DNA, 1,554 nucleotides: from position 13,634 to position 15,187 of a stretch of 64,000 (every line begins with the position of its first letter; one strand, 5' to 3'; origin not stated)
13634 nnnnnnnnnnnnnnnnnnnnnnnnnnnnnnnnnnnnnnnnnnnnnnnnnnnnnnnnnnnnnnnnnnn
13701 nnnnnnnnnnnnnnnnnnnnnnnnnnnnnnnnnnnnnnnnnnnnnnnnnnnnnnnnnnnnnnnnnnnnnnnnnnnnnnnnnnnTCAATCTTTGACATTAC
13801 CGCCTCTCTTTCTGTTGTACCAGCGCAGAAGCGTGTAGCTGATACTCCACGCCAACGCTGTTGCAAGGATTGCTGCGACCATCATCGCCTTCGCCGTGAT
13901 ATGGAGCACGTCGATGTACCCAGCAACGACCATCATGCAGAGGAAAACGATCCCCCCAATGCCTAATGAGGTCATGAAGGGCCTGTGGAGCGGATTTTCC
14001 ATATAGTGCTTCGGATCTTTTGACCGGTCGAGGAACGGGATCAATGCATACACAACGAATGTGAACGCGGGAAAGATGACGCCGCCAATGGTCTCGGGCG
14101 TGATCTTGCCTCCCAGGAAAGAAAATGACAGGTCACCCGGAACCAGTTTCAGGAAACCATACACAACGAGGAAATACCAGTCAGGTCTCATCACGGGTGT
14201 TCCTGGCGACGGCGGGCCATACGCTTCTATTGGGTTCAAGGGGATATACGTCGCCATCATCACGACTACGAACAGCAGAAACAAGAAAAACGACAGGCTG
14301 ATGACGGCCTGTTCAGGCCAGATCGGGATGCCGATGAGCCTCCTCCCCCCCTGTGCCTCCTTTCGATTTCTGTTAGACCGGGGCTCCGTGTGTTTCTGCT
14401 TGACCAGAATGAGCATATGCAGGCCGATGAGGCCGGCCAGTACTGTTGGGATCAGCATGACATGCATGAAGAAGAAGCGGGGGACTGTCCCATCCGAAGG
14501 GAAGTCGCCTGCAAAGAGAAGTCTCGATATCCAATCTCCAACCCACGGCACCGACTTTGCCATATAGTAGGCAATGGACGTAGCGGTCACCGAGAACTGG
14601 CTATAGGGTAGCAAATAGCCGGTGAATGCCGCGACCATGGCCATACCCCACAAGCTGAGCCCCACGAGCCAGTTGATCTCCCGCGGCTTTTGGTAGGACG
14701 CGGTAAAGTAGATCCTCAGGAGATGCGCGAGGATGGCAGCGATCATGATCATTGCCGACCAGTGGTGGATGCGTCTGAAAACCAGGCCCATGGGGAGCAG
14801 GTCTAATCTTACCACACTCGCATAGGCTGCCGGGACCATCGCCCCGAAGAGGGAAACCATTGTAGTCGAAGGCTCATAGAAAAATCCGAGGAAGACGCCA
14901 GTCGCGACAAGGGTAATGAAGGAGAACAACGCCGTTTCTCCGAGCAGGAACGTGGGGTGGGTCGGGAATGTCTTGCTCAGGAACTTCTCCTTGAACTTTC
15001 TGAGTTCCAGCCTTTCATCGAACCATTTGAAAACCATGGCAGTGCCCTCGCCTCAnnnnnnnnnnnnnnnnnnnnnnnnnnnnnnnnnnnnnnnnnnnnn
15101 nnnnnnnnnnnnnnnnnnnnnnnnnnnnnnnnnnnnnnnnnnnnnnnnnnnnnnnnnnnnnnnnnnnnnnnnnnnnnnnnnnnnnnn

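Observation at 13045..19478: Rieske/cytochrome b complex operon with three multiheme c-type cytochromes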

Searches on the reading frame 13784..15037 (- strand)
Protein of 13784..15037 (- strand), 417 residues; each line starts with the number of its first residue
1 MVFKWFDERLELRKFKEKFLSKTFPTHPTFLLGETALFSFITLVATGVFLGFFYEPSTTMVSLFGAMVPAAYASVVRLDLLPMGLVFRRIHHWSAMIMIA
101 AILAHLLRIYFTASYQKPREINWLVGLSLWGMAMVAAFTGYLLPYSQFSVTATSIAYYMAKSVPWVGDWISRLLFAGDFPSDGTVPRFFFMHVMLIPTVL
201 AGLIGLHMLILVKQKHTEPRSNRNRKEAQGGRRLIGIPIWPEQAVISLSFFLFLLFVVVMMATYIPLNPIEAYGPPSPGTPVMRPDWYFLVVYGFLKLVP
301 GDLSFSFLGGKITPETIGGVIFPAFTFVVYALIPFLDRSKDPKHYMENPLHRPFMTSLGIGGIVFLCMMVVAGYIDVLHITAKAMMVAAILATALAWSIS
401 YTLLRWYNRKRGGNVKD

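Call 4: search_protein_families(library=pfam, proteins=[window:13784-15037:-], max_evalue=0.01)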
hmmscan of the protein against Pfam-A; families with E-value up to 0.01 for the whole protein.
window:13784-15037:- (417 aa): 3 families
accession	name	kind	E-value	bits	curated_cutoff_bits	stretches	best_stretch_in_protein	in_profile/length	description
PF13631.11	Cytochrom_B_N_2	-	1.4e-50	172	27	1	97-275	2-169/169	Cytochrome b(N-terminal)/b6/petB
PF00033.24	Cytochrome_B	-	1.4e-26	93.9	27.2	1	29-214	13-188/189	Cytochrome b/b6/petB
PF00032.22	Cytochrom_B_C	-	1.1e-08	35.7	20.7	1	283-392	11-98/102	Cytochrome b(C-terminal)/b6/petD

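Call 5: search_protein_families(library=ncbifam, proteins=[window:13784-15037:-], max_evalue=0.01)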
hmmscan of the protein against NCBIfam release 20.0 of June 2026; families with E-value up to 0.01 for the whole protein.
window:13784-15037:- (417 aa): 4 families
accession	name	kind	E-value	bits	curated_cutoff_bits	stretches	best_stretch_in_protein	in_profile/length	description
NF050120.1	bc1_QcrB_actin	exception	1.4e-89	301.1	500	1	5-391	1-396/458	cytochrome bc1 complex cytochrome b subunit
NF040969.1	cytb_ExtP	equivalog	2.2e-45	155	290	1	25-217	20-203/205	selenite/tellurite reduction operon b-type cytochrome ExtP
NF002990.0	PRK03735.1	subfamily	4.9e-42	144.2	325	1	2-216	5-219/223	cytochrome b6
NF041076.1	cyt_b_SoxC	equivalog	1.4e-18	67.1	740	1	19-402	17-388/542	proton pump complex cytochrome B SoxC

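Call 11: search_solved_structures(query=window:13784-15037:-, max_evalue=0.001)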
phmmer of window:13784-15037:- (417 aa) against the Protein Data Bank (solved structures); distinct sequences matched with E-value up to 0.001: 52.
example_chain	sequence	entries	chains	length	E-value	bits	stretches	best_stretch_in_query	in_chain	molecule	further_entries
7q21_B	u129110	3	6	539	9.9e-60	206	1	9-404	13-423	Cytochrome bc1 complex cytochrome b subunit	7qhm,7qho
9wcx_i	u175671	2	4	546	1.5e-57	198.8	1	6-384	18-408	Cytochrome bc1 complex cytochrome b subunit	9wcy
7rh5_E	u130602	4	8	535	2.1e-54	188.5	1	17-380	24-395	Cytochrome bc1 complex cytochrome b subunit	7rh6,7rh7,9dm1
6adq_B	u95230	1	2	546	2.2e-54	188.4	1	17-380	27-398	Ubiquinol-cytochrome c reductase cytochrome b subunit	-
6hwh_b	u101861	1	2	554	2.3e-54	188.3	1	17-380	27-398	Ubiquinol-cytochrome C reductase QcrB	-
8ovc_N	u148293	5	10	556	2.4e-54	188.3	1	17-380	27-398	Cytochrome bc1 complex cytochrome b subunit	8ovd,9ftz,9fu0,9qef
9gy6_B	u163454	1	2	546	1.3e-53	185.9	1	17-380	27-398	Cytochrome bc1 complex cytochrome b subunit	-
7e1v_N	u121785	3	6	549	4.9e-53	184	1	18-381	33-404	Cytochrome bc1 complex cytochrome b subunit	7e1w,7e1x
8hcr_B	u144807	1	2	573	5.6e-53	183.8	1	18-381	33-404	Cytochrome bc1 complex cytochrome b subunit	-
7r0w_I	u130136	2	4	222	4.4e-32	114.9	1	2-216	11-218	Cytochrome b6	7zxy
1vf5_A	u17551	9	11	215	1.4e-30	110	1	2-216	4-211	CYTOCHROME B6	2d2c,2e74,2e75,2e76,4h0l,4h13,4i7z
2zt9_A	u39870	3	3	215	5e-30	108.2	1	2-215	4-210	Cytochrome b6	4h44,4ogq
6rqf_I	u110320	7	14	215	1.2e-29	106.9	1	2-215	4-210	Cytochrome b6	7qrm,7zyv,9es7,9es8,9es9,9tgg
1q90_B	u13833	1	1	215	1.9e-29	106.2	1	2-215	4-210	Cytochrome b6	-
6nin_A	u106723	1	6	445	1.8e-25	93.1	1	30-340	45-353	Cytochrome b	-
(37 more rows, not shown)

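Call 20: find_encoding_contigs(protein=window:13784-15037:-, flank=10000, max_places=4)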
Protein window:13784-15037:- (417 aa): 4 contigs read that carry it; 4 places shown.
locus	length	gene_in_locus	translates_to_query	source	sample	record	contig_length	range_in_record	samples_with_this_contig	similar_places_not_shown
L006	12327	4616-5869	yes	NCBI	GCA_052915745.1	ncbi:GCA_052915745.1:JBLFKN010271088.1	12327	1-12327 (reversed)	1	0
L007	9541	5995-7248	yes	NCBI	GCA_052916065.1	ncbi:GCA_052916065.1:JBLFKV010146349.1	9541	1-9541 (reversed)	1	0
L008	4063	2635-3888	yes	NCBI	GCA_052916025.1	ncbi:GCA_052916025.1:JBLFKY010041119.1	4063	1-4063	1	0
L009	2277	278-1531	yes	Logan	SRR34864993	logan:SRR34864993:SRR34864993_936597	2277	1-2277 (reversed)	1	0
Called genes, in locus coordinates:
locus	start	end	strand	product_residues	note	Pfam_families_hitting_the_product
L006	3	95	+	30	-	?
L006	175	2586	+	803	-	PF14522:Cytochrome_C7 (faint), PF22113:Mtrc-MtrF_II-IV_dom (faint)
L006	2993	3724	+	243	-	PF02085:Cytochrom_CIII (faint), PF14537:Cytochrom_c3_2 (faint), PF22113:Mtrc-MtrF_II-IV_dom (faint), PF14522:Cytochrome_C7 (weak)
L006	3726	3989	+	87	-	-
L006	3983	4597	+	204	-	PF00355:Rieske (weak)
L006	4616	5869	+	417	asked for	PF00033:Cytochrome_B, PF13631:Cytochrom_B_N_2, PF00032:Cytochrom_B_C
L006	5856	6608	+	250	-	PF14522:Cytochrome_C7 (weak)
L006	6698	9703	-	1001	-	PF01433:Peptidase_M1, PF04187:Cofac_haem_bdg, PF00595:PDZ (weak), PF13180:PDZ_2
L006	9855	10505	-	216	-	PF01694:Rhomboid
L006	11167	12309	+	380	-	PF07885:Ion_trans_2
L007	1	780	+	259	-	?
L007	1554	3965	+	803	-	PF14522:Cytochrome_C7 (faint), PF22113:Mtrc-MtrF_II-IV_dom (faint)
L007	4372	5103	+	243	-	PF02085:Cytochrom_CIII (faint), PF14537:Cytochrom_c3_2 (faint), PF22113:Mtrc-MtrF_II-IV_dom (faint), PF14522:Cytochrome_C7 (weak)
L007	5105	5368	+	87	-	-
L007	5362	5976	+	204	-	PF00355:Rieske (weak)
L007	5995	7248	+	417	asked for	PF00033:Cytochrome_B, PF13631:Cytochrom_B_N_2, PF00032:Cytochrom_B_C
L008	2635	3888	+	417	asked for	PF00033:Cytochrome_B, PF13631:Cytochrom_B_N_2, PF00032:Cytochrom_B_C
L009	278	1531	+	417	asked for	PF00033:Cytochrome_B, PF13631:Cytochrom_B_N_2, PF00032:Cytochrom_B_C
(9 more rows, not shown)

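Call 23: find_homologous_proteins(query=window:13784-15037:-, max_evalue=1e-20)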
Query window:13784-15037:- (417 aa): 863 proteins with E <= 1e-20 among 8000 candidates; the best 120 are listed.
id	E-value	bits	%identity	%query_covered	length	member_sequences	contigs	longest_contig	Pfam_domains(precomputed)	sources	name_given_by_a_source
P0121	5.9e-277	937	100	100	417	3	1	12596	PF00033.25,PF00032.23,PF13631.12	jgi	jgi:cytochrome b-561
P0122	3.6e-276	934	99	100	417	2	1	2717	PF00033.25,PF00032.23,PF13631.12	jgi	-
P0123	2.4e-259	879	93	100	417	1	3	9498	PF00033.25,PF00032.23,PF13631.12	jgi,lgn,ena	-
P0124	5.2e-258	874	93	100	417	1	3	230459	PF00033.25,PF00032.23,PF13631.12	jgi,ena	-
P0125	1.6e-257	873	92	100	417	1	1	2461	PF00033.25,PF00032.23,PF13631.12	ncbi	-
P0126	4.8e-255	864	90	100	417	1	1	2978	PF00033.25,PF00032.23,PF13631.12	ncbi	-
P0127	3.6e-254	861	91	100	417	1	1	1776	PF00033.25,PF00032.23,PF13631.12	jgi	jgi:cytochrome b-561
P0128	8.4e-254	860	91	100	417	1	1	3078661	PF00033.25,PF00032.23,PF13631.12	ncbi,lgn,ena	-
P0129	3.3e-252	855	90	100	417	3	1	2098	PF00033.25,PF00032.23,PF13631.12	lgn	-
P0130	1.7e-251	853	90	100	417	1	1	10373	PF00033.25,PF00032.23,PF13631.12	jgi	jgi:cytochrome b-561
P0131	4.2e-251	851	89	100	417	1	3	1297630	PF00033.25,PF00032.23,PF13631.12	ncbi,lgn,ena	-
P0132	5.8e-251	851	90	100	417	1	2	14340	PF00033.25,PF00032.23,PF13631.12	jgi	jgi:cytochrome b-561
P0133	6.2e-251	851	89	100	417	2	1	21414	PF00033.25,PF00032.23,PF13631.12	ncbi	-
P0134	9.2e-251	850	89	100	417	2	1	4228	PF00033.25,PF00032.23,PF13631.12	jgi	jgi:cytochrome b-561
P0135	9.1e-250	847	90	100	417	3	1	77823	PF00033.25,PF00032.23,PF13631.12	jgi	jgi:cytochrome b-561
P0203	7.8e-225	765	80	100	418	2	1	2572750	PF00033.25,PF00032.23,PF13631.12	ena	-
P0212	6.1e-224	762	80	99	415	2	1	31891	PF00033.25,PF00032.23,PF13631.12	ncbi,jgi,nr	ncbi:MAG: cytochrome bc complex cytochrome b subunit [Acidobacteria bacterium]|nr:cytochrome bc comp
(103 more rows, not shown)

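Call 24: find_encoding_contigs(protein=P0128, flank=8000, max_places=1)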
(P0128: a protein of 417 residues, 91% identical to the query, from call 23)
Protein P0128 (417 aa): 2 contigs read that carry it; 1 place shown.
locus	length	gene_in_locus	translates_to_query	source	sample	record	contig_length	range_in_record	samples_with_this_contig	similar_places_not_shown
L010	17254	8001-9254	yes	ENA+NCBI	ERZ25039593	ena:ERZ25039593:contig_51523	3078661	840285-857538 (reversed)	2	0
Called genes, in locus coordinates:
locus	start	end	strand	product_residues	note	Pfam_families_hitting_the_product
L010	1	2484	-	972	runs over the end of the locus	PF18083:PutA_N, PF01619:Pro_dh, PF00171:Aldedh, PF05893:LuxC (weak)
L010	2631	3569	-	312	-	PF03734:YkuD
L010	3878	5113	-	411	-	PF07690:MFS_1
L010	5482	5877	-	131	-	-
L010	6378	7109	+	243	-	PF02085:Cytochrom_CIII (faint), PF14522:Cytochrome_C7 (faint), PF14537:Cytochrom_c3_2 (weak)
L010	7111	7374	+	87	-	-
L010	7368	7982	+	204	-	PF00355:Rieske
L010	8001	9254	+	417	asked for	PF00033:Cytochrome_B, PF13631:Cytochrom_B_N_2, PF00032:Cytochrom_B_C (weak)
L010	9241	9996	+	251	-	PF22113:Mtrc-MtrF_II-IV_dom (faint), PF14522:Cytochrome_C7 (weak)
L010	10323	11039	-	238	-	PF07238:PilZ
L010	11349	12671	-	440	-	PF00989:PAS, PF08448:PAS_4, PF13426:PAS_9, PF08447:PAS_3 (weak), PF00990:GGDEF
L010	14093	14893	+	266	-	PF01618:MotA_ExbB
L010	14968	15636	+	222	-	PF13677:MotB_plug (weak), PF00691:OmpA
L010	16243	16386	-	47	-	-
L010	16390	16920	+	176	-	PF00080:Sod_Cu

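Call 25: find_encoding_contigs(protein=P0131, flank=8000, max_places=1)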
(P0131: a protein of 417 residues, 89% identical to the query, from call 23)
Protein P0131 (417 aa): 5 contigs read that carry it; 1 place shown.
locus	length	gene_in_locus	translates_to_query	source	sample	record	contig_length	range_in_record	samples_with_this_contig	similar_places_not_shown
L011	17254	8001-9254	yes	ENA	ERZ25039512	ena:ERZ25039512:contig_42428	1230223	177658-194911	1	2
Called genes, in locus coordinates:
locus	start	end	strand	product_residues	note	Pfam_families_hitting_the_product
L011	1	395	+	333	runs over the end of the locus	PF02685:Glucokinase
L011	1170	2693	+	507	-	PF01262:AlaDh_PNT_C (faint), PF01134:GIDA (weak), PF01266:DAO (faint), PF03486:HI0933_like (faint), PF07992:Pyr_redox_2, PF13738:Pyr_redox_3 (weak), PF00070:Pyr_redox, PF02852:Pyr_redox_dim, +2 more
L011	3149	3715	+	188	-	PF01613:Flavin_Reduct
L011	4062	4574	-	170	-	PF00210:Ferritin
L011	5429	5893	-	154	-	PF01797:Y1_Tnp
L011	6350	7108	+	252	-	PF02085:Cytochrom_CIII (faint), PF14522:Cytochrome_C7 (faint), PF14537:Cytochrom_c3_2 (faint)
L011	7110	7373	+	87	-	-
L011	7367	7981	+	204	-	PF00355:Rieske (weak)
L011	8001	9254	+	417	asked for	PF00033:Cytochrome_B, PF13631:Cytochrom_B_N_2, PF00032:Cytochrom_B_C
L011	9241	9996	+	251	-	PF22113:Mtrc-MtrF_II-IV_dom (faint), PF14522:Cytochrome_C7 (weak)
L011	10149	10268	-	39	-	-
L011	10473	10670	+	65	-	-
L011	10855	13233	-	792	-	PF02368:Big_2, PF01436:NHL (faint)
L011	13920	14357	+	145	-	-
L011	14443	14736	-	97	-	-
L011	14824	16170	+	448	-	-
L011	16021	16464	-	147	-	-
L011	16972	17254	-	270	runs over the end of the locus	PF01925:TauE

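Call 26: find_encoding_contigs(protein=P0203, flank=8000, max_places=1)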
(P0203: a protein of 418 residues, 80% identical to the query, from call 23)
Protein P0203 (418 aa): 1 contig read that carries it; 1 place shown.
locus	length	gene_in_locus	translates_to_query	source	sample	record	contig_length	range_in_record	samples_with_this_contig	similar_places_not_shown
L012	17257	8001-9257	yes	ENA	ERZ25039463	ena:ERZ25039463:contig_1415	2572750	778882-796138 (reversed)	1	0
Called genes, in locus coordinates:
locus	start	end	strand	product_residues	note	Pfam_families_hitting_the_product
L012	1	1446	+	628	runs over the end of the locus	PF02705:K_trans, PF22776:K_trans_C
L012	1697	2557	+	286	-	PF06480:FtsH_ext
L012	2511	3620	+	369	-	PF00004:AAA, PF17862:AAA_lid_3, PF01434:Peptidase_M41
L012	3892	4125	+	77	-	PF09851:SHOCT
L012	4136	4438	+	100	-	PF00543:P-II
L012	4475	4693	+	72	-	-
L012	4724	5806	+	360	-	PF04945:YHS, PF01946:Thi4 (faint), PF00070:Pyr_redox (faint), PF01134:GIDA (faint), PF07992:Pyr_redox_2, PF12831:FAD_oxidored (faint), PF13738:Pyr_redox_3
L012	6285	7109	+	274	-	PF14522:Cytochrome_C7 (faint), PF02085:Cytochrom_CIII (faint), PF14537:Cytochrom_c3_2 (weak)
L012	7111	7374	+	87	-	-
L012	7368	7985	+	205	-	PF00355:Rieske (weak)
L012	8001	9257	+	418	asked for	PF00033:Cytochrome_B, PF13631:Cytochrom_B_N_2, PF00032:Cytochrom_B_C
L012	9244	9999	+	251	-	PF09699:Paired_CXXCH_1 (faint), PF13435:Cytochrome_C554 (faint), PF14537:Cytochrom_c3_2 (faint), PF14522:Cytochrome_C7 (weak)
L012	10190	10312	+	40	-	-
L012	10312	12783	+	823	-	PF04945:YHS, PF19335:HMBD, PF00122:E1-E2_ATPase, PF00702:Hydrolase, PF08282:Hydrolase_3 (faint), PF12710:HAD (faint)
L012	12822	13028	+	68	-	-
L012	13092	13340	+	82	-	PF06305:LapA_dom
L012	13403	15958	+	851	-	PF03706:LPG_synthase_TM, PF09924:LPG_synthase_C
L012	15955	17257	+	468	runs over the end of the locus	PF12146:Hydrolase_4 (faint), PF00561:Abhydrolase_1 (faint), PF06057:VirJ, PF01083:Cutinase (faint), PF06057:VirJ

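Call 59: find_encoding_contigs(protein=P0124, flank=7000, max_places=1)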
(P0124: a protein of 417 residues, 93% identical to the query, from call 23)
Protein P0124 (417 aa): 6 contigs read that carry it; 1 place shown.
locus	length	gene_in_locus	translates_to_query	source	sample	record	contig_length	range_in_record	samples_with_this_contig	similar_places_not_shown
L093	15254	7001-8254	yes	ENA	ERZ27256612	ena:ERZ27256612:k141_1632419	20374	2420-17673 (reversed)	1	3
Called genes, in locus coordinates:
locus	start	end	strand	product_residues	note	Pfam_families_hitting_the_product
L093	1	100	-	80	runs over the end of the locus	PF02486:Rep_trans (weak)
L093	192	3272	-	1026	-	PF01433:Peptidase_M1, PF04187:Cofac_haem_bdg, PF00595:PDZ, PF13180:PDZ_2, PF17820:PDZ_6 (weak)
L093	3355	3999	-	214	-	PF01694:Rhomboid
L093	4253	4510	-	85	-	-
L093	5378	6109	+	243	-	PF02085:Cytochrom_CIII (faint), PF14522:Cytochrome_C7 (faint), PF14537:Cytochrom_c3_2 (weak)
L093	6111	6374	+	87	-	-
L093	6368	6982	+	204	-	PF00355:Rieske (weak)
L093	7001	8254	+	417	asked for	PF00033:Cytochrome_B, PF13631:Cytochrom_B_N_2, PF00032:Cytochrom_B_C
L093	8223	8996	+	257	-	PF14537:Cytochrom_c3_2 (faint), PF22113:Mtrc-MtrF_II-IV_dom (faint), PF14522:Cytochrome_C7 (weak)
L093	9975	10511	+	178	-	PF01066:CDP-OH_P_transf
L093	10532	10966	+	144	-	-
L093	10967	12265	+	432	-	PF17820:PDZ_6, PF19238:Radical_SAM_2, PF04459:DUF512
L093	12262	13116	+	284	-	PF08501:Shikimate_dh_N, PF18317:SDH_C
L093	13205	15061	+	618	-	PF05157:MshEN, PF00437:T2SSE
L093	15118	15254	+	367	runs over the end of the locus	PF00437:T2SSE, PF13401:AAA_22 (faint), PF13604:AAA_30 (faint)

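Call 60: find_encoding_contigs(protein=P0135, flank=7000, max_places=1)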
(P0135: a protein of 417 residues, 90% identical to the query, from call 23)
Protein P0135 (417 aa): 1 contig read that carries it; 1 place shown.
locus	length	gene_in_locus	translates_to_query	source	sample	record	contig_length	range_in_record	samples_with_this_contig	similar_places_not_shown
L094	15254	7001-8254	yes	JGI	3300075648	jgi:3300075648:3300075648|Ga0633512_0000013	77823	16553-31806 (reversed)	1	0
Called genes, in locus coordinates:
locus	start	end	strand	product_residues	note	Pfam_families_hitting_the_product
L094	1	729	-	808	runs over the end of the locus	PF00690:Cation_ATPase_N, PF00122:E1-E2_ATPase, PF00702:Hydrolase, PF08282:Hydrolase_3 (faint)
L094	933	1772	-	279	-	PF00582:Usp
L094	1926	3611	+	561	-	PF13231:PMT_2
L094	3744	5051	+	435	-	PF25292:Beta-prop_CGLA (faint), PF13360:PQQ_2, PF13570:Beta-prop_ACSF4, PF13360:PQQ_2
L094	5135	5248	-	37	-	-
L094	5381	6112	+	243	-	PF02085:Cytochrom_CIII (faint), PF14522:Cytochrome_C7 (faint), PF14537:Cytochrom_c3_2 (faint)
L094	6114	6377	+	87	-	-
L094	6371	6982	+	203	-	PF00355:Rieske (weak)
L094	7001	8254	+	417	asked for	PF00033:Cytochrome_B, PF13631:Cytochrom_B_N_2, PF00032:Cytochrom_B_C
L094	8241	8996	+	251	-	PF14537:Cytochrom_c3_2 (faint), PF14522:Cytochrome_C7 (weak)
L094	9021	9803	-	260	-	PF02900:LigB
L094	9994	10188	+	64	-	-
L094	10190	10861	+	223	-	PF00072:Response_reg (faint)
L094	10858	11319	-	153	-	PF00293:NUDIX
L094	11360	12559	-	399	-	PF25975:CzcB_C (faint), PF25876:HH_MFP_RND, PF25989:YknX_C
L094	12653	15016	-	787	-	PF12704:MacB_PCD (weak), PF02687:FtsX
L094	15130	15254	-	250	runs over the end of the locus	PF00005:ABC_tran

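Call 61: find_encoding_contigs(protein=P0212, flank=7000, max_places=1)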
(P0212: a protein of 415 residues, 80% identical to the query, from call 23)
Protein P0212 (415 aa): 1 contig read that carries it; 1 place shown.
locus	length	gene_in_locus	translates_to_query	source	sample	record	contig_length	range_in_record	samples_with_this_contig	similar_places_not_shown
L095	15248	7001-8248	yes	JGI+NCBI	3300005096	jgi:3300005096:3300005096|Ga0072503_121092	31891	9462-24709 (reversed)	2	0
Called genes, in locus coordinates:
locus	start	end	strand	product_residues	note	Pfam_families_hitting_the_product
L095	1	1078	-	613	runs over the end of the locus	PF02771:Acyl-CoA_dh_N, PF02770:Acyl-CoA_dh_M, PF00441:Acyl-CoA_dh_1, PF08028:Acyl-CoA_dh_2 (weak), PF22924:ACOX_C_alpha1, PF12806:Acyl-CoA_dh_C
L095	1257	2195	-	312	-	PF01073:3Beta_HSD, PF01370:Epimerase, PF02719:Polysacc_synt_2 (weak), PF04321:RmlD_sub_bind, PF07993:NAD_binding_4 (faint), PF16363:GDP_Man_Dehyd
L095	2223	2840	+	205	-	PF02245:Pur_DNA_glyco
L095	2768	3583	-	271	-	-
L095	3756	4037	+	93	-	PF21221:B_lactamase-like_C (weak)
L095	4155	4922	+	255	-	PF23441:SDR, PF00106:adh_short, PF08659:KR, PF13561:adh_short_C2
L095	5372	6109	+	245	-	PF14537:Cytochrom_c3_2 (faint), PF02085:Cytochrom_CIII (weak), PF14522:Cytochrome_C7 (weak)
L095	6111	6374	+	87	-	-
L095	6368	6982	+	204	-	PF00355:Rieske (weak)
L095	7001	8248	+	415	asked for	PF00033:Cytochrome_B, PF13631:Cytochrom_B_N_2, PF00032:Cytochrom_B_C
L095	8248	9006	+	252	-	PF14522:Cytochrome_C7 (faint), PF14537:Cytochrom_c3_2 (faint), PF22113:Mtrc-MtrF_II-IV_dom (faint)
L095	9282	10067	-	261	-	PF01063:Aminotran_4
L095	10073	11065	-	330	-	PF00425:Chorismate_bind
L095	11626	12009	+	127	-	PF12092:DUF3568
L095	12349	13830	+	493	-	PF16217:M64_N, PF09471:Peptidase_M64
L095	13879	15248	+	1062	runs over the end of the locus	PF12705:PDDEXK_1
